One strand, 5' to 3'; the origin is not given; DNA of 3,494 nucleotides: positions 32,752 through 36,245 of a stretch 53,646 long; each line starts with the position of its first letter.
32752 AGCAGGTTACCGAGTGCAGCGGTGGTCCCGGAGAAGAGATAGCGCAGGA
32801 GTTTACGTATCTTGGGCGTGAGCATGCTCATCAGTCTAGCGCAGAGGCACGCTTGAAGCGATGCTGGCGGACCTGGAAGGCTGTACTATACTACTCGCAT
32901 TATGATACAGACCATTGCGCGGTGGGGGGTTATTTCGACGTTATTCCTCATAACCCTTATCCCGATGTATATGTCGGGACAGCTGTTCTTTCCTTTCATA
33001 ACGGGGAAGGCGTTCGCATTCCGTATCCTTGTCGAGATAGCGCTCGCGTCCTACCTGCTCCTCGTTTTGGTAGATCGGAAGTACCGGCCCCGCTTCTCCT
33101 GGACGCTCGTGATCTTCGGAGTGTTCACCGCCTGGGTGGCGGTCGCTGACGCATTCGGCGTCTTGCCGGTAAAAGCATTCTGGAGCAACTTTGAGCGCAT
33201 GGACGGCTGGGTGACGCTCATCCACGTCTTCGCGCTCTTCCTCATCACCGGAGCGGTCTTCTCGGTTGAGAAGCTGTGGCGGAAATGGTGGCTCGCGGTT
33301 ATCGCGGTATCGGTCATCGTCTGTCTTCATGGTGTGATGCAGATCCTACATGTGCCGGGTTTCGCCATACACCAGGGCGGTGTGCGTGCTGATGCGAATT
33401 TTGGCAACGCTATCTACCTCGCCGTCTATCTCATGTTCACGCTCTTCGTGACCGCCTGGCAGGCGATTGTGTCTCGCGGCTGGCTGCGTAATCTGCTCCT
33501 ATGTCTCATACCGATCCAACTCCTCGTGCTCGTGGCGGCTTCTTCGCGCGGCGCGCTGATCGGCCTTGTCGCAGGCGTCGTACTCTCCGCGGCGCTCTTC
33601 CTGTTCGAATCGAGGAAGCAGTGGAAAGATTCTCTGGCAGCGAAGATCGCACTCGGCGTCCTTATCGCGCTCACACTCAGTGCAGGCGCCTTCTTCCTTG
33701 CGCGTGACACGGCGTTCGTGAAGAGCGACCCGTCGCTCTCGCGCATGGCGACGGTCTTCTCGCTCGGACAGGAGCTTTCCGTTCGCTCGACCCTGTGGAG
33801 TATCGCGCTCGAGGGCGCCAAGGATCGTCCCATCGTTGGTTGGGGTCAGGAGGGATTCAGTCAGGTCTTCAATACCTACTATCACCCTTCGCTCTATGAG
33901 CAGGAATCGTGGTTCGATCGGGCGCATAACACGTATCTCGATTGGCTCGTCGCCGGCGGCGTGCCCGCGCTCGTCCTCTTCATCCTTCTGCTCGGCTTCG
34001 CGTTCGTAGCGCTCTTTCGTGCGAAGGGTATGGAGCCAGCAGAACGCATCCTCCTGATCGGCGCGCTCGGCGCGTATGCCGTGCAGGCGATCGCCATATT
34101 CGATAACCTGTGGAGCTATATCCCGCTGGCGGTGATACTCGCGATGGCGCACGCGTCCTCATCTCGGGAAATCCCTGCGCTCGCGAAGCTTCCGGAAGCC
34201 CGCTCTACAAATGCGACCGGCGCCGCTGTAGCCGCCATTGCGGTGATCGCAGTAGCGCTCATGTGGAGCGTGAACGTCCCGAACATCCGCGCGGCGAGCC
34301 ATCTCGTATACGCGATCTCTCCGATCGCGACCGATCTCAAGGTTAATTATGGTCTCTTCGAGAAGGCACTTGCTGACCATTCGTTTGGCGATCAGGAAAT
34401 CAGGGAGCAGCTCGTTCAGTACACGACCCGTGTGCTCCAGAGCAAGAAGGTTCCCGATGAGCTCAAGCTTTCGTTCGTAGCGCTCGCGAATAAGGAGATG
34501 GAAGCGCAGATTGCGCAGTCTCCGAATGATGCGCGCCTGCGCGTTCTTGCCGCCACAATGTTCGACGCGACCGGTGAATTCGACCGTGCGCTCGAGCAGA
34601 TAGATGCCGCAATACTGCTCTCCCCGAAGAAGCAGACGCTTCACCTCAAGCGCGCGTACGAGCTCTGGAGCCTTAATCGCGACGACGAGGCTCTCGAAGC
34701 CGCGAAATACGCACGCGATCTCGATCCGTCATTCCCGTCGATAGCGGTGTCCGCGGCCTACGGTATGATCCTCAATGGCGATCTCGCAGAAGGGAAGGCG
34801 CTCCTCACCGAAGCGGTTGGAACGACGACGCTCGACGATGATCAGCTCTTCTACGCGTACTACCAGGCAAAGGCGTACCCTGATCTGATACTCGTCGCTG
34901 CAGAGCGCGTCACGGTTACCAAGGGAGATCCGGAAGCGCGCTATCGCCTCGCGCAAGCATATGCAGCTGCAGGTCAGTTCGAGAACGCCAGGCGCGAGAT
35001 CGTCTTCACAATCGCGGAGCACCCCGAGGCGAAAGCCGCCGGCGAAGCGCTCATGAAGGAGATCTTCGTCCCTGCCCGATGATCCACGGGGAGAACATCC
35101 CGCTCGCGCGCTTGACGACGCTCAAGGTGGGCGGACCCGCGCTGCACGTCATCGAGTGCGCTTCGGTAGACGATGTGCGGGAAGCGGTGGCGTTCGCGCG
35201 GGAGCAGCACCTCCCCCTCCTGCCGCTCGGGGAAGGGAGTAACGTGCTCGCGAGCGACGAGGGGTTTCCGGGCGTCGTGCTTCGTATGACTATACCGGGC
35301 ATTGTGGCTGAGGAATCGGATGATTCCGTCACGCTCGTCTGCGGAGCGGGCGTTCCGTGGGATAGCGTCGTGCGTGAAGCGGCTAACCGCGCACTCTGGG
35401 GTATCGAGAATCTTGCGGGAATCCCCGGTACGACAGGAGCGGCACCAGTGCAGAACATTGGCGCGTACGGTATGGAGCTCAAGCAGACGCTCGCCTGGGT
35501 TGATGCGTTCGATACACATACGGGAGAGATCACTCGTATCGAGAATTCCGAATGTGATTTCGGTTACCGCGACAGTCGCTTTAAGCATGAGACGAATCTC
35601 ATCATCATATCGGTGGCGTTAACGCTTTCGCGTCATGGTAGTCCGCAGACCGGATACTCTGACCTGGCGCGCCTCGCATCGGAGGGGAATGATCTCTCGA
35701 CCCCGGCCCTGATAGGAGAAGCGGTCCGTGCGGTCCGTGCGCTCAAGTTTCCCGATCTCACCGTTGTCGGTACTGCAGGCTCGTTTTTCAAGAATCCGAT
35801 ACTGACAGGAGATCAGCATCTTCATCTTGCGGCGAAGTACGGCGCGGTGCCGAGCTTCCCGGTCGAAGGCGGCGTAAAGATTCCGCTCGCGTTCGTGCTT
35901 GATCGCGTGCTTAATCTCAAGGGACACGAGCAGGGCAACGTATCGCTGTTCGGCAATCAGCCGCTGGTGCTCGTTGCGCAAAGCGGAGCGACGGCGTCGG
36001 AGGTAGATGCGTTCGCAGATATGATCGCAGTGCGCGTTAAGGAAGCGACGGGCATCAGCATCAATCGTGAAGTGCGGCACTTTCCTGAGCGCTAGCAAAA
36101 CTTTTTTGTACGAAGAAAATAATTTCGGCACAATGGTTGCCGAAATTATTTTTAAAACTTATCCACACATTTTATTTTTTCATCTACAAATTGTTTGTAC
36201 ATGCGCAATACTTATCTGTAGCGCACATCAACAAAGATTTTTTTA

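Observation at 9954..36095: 25-kb glycan-assembly island wedged between murD/murC and murB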

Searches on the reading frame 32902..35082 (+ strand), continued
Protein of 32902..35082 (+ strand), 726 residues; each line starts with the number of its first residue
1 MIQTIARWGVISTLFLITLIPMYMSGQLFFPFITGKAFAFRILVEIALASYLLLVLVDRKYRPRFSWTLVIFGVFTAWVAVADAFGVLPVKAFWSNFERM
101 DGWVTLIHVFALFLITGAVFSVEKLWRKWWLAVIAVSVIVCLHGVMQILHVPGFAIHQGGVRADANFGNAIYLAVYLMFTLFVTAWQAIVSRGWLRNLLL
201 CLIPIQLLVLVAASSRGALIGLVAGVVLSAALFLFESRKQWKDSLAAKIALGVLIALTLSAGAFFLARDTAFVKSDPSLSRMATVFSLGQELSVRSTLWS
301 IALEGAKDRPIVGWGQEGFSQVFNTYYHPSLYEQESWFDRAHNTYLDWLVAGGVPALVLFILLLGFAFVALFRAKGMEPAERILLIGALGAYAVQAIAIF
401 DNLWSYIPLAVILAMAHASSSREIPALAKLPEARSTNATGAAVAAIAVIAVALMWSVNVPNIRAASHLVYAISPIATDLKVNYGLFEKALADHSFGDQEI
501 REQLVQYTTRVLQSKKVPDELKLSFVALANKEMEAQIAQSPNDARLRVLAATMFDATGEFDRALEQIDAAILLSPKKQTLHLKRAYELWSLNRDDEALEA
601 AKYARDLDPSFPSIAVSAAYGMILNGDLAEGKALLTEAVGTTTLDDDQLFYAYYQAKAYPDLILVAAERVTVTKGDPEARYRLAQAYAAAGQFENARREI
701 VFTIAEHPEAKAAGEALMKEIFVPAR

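Call 85: find_encoding_contigs(protein=P0002, flank=10000, max_places=1)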
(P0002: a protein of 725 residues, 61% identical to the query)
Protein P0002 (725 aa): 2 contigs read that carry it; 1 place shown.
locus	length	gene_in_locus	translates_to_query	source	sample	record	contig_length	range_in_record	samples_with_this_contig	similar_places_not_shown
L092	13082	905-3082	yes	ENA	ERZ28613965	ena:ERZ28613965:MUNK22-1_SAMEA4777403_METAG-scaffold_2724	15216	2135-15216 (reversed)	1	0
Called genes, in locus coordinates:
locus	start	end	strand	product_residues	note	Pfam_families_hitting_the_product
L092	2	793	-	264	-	?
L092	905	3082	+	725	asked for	PF04932:Wzy_C, PF14559:TPR_19 (faint), PF07719:TPR_2 (faint), PF14561:TPR_20 (faint)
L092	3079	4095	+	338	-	PF01565:FAD_binding_4, PF02873:MurB_C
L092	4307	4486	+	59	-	-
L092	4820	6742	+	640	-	-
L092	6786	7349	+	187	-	PF07516:SecA_SW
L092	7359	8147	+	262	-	-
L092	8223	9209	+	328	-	PF01018:GTP1_OBG, PF01926:MMR_HSR1, PF02421:FeoB_N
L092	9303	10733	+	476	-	-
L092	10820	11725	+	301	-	-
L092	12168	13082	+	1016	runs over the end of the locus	?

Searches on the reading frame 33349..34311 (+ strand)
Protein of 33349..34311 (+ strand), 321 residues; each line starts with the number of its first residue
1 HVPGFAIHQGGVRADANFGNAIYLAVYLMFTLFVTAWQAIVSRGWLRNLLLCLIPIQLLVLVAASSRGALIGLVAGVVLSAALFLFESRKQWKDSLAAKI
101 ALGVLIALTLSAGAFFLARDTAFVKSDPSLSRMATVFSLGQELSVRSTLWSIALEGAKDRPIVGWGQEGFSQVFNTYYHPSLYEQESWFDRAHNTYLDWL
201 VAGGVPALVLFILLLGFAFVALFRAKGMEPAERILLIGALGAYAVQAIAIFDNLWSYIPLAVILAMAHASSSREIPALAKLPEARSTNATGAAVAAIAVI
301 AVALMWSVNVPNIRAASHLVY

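Call 79: search_solved_structures(query=A4, max_evalue=5, show_alignments=2)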
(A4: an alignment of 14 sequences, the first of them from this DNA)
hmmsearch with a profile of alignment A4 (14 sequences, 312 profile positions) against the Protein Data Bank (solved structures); distinct sequences matched with E-value up to 5: 1.
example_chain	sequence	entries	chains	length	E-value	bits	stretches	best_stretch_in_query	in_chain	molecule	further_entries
7tpg_B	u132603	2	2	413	3.9e-08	36.1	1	53-217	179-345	Putative cell surface polysaccharide polymerase/ligase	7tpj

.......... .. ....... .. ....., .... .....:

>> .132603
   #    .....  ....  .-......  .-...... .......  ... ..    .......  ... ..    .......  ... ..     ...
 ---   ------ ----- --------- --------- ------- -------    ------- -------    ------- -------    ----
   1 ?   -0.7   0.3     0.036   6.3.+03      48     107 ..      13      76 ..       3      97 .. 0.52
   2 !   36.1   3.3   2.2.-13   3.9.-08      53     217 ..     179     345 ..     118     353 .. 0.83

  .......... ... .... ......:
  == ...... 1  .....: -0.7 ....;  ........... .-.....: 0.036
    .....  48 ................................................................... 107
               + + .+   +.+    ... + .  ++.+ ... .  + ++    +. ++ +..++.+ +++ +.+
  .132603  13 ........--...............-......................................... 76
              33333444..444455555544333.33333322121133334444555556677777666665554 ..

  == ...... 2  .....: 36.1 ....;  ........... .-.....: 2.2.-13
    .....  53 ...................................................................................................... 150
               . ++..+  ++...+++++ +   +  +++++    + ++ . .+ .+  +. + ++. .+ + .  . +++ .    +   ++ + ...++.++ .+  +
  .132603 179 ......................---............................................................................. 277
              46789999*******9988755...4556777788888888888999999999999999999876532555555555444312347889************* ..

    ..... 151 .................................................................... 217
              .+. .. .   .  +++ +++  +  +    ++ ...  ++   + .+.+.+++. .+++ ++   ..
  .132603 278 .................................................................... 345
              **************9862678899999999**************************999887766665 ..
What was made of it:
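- Tried and rejected: A more diverse 14-sequence profile recovered it (call 79).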

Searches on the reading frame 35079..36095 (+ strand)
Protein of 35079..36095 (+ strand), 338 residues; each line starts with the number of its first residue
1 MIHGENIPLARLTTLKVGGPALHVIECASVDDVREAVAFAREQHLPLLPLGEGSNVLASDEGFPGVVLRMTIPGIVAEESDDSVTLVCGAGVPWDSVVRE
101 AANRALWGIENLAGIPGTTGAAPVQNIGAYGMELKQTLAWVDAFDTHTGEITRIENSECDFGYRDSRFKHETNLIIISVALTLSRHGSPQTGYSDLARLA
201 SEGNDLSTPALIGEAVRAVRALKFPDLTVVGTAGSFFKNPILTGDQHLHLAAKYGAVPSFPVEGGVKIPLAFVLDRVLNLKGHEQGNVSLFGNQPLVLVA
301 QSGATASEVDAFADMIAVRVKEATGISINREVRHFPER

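Call 5: search_protein_families(library=pfam, proteins=[window:35079-36095:+], max_evalue=0.01)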
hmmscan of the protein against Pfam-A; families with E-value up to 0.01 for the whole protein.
window:35079-36095:+ (338 aa): 2 families
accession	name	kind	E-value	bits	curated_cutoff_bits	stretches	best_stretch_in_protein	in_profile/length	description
PF01565.28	FAD_binding_4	-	1.1e-25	90.4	26.4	1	22-154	2-138/139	FAD binding domain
PF02873.21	MurB_C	-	4.9e-12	46.3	27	1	215-333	5-97/99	UDP-N-acetylenolpyruvoylglucosamine reductase, C-terminal domain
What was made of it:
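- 35079..36095 (+): murB, whose start overlaps the Wzy_C-TPR stop codon (ATGA). FAD_binding_4 and MurB_C (call 5).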
